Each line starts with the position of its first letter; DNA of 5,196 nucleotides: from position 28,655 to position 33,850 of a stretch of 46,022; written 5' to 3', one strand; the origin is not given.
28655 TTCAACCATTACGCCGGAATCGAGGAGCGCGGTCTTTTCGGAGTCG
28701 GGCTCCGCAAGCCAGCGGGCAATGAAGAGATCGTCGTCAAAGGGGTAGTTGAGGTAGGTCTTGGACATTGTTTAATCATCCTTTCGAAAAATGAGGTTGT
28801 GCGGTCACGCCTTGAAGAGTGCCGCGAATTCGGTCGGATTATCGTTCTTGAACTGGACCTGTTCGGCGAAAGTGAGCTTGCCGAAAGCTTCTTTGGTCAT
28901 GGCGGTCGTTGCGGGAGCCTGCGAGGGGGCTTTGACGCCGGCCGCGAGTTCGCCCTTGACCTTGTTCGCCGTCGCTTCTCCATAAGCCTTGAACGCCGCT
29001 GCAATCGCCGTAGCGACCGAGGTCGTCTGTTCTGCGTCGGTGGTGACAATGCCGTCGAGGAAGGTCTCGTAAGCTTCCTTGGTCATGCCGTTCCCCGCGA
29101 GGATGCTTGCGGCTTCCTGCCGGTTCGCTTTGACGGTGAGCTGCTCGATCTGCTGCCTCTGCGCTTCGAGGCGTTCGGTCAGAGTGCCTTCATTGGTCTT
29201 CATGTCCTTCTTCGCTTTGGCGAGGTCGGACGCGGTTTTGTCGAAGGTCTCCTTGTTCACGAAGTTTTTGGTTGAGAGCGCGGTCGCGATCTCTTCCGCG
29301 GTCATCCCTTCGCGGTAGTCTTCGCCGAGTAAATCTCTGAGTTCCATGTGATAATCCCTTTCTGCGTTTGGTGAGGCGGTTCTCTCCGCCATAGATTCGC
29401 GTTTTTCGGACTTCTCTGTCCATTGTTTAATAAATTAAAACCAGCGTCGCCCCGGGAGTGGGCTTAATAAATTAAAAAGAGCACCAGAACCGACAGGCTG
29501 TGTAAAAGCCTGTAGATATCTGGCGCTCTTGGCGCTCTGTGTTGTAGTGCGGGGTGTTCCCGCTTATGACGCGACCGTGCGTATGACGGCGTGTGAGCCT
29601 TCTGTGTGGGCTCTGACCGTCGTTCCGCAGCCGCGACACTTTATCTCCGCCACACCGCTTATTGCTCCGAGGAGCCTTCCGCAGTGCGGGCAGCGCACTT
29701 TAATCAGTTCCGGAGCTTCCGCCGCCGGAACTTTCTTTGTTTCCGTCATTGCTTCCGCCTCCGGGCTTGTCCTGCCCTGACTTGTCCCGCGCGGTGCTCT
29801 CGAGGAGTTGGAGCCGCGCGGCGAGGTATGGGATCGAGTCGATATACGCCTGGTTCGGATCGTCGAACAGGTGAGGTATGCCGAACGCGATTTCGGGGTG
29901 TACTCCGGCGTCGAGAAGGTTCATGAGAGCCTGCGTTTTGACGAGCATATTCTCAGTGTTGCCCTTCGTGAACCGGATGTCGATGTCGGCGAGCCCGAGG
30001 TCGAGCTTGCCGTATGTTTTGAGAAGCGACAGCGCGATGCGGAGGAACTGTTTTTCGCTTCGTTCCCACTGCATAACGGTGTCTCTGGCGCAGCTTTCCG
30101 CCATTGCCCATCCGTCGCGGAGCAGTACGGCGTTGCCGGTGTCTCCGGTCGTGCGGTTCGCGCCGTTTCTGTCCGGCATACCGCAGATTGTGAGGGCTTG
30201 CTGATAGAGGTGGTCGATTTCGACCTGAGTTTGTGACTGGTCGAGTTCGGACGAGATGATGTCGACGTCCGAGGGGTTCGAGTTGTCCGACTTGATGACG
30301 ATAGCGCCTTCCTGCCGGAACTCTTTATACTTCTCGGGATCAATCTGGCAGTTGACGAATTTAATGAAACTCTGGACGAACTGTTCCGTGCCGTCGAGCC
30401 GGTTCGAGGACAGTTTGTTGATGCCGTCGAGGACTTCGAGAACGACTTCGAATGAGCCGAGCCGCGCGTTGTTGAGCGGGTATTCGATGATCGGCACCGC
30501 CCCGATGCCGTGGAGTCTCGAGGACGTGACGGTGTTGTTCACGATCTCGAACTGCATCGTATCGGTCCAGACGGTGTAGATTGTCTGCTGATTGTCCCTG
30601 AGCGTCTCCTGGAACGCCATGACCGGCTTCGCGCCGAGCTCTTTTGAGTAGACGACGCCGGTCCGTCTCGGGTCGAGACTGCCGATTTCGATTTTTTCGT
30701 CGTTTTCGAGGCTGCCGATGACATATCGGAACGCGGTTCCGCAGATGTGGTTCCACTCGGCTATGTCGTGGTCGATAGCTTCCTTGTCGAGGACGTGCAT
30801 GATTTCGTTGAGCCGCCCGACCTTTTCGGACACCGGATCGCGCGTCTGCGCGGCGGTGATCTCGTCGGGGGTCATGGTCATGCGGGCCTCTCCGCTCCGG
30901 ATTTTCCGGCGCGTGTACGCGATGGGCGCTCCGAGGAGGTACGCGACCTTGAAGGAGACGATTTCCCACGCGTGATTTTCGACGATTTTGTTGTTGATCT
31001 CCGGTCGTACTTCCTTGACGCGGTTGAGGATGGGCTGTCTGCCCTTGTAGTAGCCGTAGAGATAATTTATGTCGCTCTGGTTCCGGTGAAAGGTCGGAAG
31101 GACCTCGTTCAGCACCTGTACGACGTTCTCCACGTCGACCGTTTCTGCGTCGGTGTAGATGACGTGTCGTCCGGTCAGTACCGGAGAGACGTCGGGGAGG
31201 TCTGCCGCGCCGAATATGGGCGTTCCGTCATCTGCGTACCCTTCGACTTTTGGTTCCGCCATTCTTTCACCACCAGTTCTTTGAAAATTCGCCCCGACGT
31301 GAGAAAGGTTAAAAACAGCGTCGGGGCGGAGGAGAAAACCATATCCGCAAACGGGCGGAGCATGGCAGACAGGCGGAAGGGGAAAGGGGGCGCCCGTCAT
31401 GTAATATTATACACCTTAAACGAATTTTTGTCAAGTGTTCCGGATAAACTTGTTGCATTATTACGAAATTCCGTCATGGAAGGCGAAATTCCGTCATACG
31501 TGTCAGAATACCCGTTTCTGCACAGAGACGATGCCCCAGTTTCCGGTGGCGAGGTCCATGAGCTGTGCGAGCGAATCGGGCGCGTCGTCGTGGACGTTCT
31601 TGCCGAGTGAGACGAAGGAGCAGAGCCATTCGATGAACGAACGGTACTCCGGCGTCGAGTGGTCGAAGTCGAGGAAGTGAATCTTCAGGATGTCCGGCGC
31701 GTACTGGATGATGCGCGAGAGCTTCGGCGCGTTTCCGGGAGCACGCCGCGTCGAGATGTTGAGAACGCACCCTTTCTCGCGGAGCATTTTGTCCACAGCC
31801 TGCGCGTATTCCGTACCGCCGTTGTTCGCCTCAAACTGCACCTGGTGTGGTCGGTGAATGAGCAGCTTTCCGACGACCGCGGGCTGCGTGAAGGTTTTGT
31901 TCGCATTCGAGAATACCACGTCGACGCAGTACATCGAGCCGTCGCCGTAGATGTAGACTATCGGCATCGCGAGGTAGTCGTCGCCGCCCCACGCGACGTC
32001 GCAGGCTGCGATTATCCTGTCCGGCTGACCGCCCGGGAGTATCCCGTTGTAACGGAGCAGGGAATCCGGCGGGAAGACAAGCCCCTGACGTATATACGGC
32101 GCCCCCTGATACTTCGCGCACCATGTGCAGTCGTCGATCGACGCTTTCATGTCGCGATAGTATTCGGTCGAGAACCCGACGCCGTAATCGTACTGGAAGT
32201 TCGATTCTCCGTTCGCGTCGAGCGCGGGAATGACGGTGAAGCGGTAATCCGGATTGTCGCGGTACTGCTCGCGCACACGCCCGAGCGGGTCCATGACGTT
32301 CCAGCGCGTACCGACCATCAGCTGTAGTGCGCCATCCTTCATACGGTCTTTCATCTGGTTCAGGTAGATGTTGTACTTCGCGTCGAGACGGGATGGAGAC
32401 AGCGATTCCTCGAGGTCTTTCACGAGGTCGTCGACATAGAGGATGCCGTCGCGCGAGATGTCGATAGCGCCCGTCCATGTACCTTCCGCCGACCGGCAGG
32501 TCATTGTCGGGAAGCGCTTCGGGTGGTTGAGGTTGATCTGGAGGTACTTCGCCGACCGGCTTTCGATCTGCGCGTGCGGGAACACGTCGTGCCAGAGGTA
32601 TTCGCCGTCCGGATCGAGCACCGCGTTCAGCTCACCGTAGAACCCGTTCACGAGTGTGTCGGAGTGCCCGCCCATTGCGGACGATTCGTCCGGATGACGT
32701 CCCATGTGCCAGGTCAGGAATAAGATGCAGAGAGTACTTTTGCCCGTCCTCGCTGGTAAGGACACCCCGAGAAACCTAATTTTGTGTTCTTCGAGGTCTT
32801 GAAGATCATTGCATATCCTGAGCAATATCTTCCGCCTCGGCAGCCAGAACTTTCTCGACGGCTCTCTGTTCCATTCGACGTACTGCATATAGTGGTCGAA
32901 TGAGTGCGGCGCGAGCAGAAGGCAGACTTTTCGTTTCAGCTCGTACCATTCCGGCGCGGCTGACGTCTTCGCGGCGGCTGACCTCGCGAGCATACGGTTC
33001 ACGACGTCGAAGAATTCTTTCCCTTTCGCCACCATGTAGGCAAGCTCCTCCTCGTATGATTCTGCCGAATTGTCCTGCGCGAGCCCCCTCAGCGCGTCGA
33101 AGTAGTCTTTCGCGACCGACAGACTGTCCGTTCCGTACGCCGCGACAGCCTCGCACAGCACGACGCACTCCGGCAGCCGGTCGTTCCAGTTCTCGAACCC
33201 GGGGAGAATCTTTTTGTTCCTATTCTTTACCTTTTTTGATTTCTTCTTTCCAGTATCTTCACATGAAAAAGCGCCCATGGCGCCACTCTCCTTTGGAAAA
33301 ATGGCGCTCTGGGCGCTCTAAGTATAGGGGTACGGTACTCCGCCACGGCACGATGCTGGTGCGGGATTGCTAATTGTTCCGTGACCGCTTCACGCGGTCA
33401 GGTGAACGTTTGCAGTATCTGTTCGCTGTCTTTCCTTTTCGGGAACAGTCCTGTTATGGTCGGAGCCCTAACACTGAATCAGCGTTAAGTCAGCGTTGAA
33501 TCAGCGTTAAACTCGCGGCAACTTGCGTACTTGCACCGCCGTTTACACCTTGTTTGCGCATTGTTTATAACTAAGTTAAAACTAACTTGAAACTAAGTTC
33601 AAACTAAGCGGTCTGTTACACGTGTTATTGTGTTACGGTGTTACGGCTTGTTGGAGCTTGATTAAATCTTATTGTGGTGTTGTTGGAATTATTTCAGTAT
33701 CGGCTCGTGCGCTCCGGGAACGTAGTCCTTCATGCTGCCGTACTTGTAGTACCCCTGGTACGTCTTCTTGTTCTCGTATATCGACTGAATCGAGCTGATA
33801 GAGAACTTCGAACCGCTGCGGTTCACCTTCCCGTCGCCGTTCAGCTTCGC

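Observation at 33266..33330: Recurring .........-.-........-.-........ element at three transcript leaders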

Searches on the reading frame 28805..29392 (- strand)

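Call 10: search_protein_families(library=phrogs, proteins=[window:28805-29392:-])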
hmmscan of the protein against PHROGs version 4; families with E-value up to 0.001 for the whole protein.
window:28805-29392:- (195 aa): 1 family
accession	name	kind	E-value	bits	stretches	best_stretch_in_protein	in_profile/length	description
phrog_172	-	head and packaging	9.2e-07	30.1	1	52-192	89-221/229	head scaffolding protein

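Call 11: search_protein_families(library=pfam, proteins=[window:28805-29392:-], max_evalue=0.01)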
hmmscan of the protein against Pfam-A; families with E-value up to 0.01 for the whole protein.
window:28805-29392:- (195 aa): 2 families
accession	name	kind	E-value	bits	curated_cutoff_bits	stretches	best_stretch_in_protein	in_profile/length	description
PF14265.11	DUF4355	-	0.00034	21.3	25.4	1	46-146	20-123/124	Capsid assembly scaffolding protein Gp46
PF05327.17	RRN3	-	0.0078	15.2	25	1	25-145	2-126/558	RNA polymerase I specific transcription initiation factor RRN3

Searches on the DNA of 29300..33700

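Call 91: search_rna_families(source=window, start=29300, end=33700, threshold=evalue, max_evalue=1)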
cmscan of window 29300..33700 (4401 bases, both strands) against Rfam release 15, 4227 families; matches with E-value up to 1: 1.
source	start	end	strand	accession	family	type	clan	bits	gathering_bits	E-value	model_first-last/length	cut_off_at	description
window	33260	33324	-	RF03872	MIR6426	Gene; miRNA;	-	21.4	96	0.98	1-84/84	no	MIR6426 microRNA precursor family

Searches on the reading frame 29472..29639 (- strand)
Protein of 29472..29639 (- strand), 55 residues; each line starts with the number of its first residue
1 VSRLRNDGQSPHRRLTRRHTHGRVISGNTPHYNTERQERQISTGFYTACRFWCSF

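Call 25: search_protein_families(library=pfam, proteins=[window:29472-29639:-], max_evalue=1)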
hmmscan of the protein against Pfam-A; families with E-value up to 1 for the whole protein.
window:29472-29639:- (55 aa): 1 family
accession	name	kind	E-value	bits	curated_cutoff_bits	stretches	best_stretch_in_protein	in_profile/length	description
PF11549.13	Sec31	-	0.33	11.3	25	0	23-35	9-21/50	Protein transport protein SEC31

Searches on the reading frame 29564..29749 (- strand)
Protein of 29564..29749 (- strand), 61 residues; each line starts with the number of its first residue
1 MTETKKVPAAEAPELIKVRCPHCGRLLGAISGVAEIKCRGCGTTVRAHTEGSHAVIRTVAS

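Call 25: search_protein_families(library=pfam, proteins=[window:29564-29749:-], max_evalue=1)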
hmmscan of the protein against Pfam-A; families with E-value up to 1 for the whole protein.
window:29564-29749:- (61 aa): 40 families (the best 25 are shown)
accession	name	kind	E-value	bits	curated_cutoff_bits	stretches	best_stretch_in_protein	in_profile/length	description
PF10122.14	Zn_ribbon_Com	-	0.00011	22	22.9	1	17-44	4-33/52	Mu-like prophage protein Com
PF02591.20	Zn_ribbon_9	-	0.00017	22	29.1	1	18-27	24-33/33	C4-type zinc ribbon domain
PF23547.1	Zn_ribbon_FGT1_1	-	0.00017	21.6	27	1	16-44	1-29/35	FORGETTER1 first zinc ribbon domain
PF13717.11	Zn_ribbon_4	-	0.00092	19.5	30.3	1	14-25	22-33/36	zinc-ribbon domain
PF24463.1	DUF7577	-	0.0011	18.9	28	1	18-25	3-10/27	Domain of unknown function (DUF7577)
PF22747.2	Zn_ribbon_DUF2089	-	0.0012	19.3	27.6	1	33-48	10-25/32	DUF2089 zinc ribbon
PF12172.15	zf-ChsH2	-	0.0026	17.9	23.2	1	9-26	3-20/37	ChsH2, rubredoxin-like zinc ribbon domain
PF13248.11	Zn_ribbon_3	-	0.003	17.4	27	1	17-25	2-10/26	zinc-ribbon domain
PF13719.11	Zn_ribbon_5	-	0.0034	17.5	29.3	1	17-25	25-33/37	zinc-ribbon domain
PF22289.1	DmmA-like_C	-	0.0043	17.4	27.4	1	17-47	1-32/44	Dimethylamine monooxygenase subunit DmmA-like, C-terminal domain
PF17848.7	Zn_ribbon_ACC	-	0.012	16.2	24.5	0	18-26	2-10/26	Acetyl-CoA carboxylase zinc finger domain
PF09082.15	DUF1922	-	0.013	16.1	30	1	19-47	6-32/56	Domain of unknown function (DUF1922)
PF24460.1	DUF7575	-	0.016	15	28.5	1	18-25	4-11/28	Domain of unknown function (DUF7575)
PF10601.15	zf-LITAF-like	-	0.028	15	23.8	0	17-28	56-67/70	LITAF-like zinc ribbon domain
PF22415.1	PSV_ORF131-like_dom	-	0.028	14.8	27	1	15-58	20-61/80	PSV_Hypothetical protein ORF131-like domain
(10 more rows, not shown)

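Call 39: search_dna_similar(query=window:29567-29749:-, collection=phages, mode=protein, max_rows=40, max_evalue=0.1)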
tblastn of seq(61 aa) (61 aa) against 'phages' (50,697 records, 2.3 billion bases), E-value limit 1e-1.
Records with a match: 6; places in all: 6; records where one place covers at least 80% of the query: 1.
Best place of each record, by identity: 95-99% 1; <60% 5.
By first word of the organism name: Aeromonas 4; Bacteriophage 1; Vibrio 1.
By host as written in the record: Aeromonas sp. 3; - 1; Aeromonas hydrophila ATCC 7966 1; Vibrio sp. St2 1.
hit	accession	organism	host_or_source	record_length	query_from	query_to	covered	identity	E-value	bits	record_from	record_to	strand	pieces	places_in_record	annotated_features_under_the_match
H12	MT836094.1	Bacteriophage sp.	human fecal samples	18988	1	61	100%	95.1%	4e-31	117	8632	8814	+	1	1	record has no annotation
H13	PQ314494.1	Aeromonas phage vB_AhyM_UALMA_PCAh2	Aeromonas hydrophila ATCC 7966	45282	14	49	59%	47.2%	6e-2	35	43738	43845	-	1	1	none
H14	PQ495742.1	Aeromonas phage PhAER-5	Aeromonas sp.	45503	14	49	59%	47.2%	6e-2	35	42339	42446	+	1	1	none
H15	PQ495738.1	Aeromonas phage PhAER-1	Aeromonas sp.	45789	14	49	59%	47.2%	6e-2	35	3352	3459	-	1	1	none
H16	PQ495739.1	Aeromonas phage PhAER-2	Aeromonas sp.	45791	14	49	59%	47.2%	6e-2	35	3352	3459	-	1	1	none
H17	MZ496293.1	Vibrio phage ST2-1pr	Vibrio sp. St2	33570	15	46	52%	50.0%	4e-2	35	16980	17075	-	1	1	none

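Call 40: find_homologous_proteins(query=window:29567-29749:-, max_evalue=0.001)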
Query seq(61 aa) (61 aa): 3 proteins with E <= 0.001 among 4 candidates.
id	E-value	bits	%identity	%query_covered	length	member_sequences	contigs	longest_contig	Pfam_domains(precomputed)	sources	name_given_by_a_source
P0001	6.0e-30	119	93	100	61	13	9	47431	PF22910.2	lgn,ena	-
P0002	3.3e-29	117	90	100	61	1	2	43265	PF22910.2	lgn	-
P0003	3.5e-24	101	80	98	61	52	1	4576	PF22910.2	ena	-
